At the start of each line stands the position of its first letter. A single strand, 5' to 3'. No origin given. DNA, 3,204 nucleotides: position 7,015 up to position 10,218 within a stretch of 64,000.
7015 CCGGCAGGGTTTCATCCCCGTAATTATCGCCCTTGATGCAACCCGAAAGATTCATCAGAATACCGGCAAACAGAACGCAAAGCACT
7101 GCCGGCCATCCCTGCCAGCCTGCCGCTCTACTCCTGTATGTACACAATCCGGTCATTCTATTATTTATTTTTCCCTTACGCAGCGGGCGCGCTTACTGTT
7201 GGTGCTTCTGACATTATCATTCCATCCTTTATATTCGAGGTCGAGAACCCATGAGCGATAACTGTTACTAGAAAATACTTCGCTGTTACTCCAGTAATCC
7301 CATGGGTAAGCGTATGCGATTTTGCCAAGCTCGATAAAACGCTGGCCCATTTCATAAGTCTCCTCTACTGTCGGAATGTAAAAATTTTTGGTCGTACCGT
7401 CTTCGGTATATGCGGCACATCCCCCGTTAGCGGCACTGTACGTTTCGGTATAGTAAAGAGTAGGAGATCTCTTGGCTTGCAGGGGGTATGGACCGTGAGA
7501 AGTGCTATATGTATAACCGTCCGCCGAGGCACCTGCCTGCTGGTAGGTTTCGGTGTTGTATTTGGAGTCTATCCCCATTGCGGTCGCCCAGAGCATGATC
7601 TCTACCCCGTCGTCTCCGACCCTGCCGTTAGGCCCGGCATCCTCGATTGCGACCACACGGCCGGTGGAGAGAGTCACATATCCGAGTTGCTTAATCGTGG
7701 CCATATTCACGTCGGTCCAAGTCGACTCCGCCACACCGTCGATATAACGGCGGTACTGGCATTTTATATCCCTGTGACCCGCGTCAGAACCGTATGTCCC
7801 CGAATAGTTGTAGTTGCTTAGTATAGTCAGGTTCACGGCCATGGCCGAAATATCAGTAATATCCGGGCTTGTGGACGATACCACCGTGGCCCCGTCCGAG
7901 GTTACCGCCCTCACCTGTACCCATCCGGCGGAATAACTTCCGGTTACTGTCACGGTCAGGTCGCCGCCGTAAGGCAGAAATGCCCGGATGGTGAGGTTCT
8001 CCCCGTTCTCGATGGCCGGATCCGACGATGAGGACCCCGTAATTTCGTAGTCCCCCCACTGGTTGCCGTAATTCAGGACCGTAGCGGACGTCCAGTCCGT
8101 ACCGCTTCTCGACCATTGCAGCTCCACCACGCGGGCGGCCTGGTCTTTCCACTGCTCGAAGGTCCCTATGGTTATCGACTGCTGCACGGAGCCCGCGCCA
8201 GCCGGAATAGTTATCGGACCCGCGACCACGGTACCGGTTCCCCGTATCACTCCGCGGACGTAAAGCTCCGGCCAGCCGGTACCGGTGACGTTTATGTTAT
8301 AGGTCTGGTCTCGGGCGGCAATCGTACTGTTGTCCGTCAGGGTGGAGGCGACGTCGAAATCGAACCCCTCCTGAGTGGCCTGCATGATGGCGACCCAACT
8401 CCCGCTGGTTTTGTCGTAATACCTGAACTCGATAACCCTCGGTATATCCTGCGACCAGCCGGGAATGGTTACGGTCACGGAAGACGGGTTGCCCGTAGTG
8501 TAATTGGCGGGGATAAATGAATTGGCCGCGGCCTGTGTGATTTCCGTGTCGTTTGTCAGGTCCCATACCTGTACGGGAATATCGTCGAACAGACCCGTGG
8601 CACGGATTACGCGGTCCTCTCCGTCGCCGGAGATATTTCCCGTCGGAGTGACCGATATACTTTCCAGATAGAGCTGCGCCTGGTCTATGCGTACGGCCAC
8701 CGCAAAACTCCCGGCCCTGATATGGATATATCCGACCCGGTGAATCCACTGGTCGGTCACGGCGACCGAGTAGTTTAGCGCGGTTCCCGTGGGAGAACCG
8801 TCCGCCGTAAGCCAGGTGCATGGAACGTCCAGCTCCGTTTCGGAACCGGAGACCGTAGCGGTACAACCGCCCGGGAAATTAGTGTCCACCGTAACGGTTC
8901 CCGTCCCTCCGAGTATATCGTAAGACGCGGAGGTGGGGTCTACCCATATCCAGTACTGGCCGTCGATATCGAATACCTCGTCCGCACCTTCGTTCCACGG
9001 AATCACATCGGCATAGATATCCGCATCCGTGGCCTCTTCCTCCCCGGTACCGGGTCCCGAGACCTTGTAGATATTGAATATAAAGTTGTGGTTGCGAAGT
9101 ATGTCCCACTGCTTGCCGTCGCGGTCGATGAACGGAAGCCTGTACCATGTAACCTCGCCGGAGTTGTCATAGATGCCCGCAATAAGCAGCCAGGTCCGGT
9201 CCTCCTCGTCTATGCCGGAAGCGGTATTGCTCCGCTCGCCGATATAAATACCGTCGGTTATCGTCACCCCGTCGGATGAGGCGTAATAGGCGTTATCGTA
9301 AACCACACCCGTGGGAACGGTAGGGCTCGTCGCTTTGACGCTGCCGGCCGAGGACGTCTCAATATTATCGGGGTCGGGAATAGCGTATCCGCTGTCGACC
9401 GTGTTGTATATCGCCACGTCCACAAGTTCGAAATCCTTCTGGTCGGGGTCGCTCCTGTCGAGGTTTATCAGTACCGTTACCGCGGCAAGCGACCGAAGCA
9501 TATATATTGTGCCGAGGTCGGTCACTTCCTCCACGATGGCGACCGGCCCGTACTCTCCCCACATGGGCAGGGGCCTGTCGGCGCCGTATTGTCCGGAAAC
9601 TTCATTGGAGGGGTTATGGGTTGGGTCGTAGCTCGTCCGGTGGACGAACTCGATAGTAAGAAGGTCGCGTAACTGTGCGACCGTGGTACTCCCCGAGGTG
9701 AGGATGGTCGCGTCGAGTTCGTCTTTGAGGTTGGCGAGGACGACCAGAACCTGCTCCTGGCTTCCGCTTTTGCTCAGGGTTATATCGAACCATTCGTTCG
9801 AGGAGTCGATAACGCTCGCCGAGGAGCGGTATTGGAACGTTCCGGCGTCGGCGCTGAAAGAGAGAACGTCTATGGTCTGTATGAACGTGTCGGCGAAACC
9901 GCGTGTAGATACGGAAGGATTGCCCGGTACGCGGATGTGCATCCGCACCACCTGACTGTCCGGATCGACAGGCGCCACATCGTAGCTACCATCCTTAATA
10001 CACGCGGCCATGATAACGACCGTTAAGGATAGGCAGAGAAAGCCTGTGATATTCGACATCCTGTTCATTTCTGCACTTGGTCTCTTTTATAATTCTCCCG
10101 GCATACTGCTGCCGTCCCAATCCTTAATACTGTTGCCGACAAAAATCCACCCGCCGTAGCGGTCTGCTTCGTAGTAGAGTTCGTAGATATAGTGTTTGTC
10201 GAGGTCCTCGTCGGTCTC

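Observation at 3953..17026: Five-part phase-variation module, present twice in the window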

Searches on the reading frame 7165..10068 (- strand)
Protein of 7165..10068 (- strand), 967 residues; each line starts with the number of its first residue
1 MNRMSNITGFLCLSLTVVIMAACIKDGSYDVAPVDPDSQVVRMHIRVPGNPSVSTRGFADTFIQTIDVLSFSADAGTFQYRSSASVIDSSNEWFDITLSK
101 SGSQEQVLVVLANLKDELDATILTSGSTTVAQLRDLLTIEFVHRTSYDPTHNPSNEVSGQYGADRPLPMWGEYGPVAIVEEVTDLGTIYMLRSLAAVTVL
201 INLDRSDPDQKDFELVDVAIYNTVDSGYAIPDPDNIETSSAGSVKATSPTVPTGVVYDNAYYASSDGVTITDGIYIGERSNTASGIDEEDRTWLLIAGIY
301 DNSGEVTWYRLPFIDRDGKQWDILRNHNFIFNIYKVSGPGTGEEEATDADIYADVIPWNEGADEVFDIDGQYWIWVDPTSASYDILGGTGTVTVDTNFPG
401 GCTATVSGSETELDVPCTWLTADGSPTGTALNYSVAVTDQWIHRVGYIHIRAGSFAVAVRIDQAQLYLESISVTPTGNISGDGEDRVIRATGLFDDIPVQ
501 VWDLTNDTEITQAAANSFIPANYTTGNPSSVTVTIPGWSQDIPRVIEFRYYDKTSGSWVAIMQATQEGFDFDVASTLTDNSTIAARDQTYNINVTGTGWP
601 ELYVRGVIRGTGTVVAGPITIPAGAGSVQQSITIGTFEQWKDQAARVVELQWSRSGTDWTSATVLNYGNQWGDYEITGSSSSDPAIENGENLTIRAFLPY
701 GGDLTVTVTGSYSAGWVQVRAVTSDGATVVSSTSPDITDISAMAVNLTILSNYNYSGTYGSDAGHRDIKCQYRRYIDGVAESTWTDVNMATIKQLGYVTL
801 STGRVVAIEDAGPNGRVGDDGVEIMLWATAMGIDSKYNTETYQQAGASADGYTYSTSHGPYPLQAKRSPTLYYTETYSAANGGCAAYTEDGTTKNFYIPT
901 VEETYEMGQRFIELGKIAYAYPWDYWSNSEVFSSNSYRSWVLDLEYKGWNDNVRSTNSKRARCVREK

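Call 17: search_protein_families(library=pfam, proteins=[window:7165-10068:-], max_evalue=0.01)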
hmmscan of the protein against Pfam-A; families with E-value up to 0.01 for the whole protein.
window:7165-10068:- (967 aa): 0 families

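Call 106: search_protein_families(library=ncbifam, proteins=[window:7165-10068:-], max_evalue=0.01)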
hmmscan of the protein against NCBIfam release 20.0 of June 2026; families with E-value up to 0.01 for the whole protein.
window:7165-10068:- (967 aa): 0 families
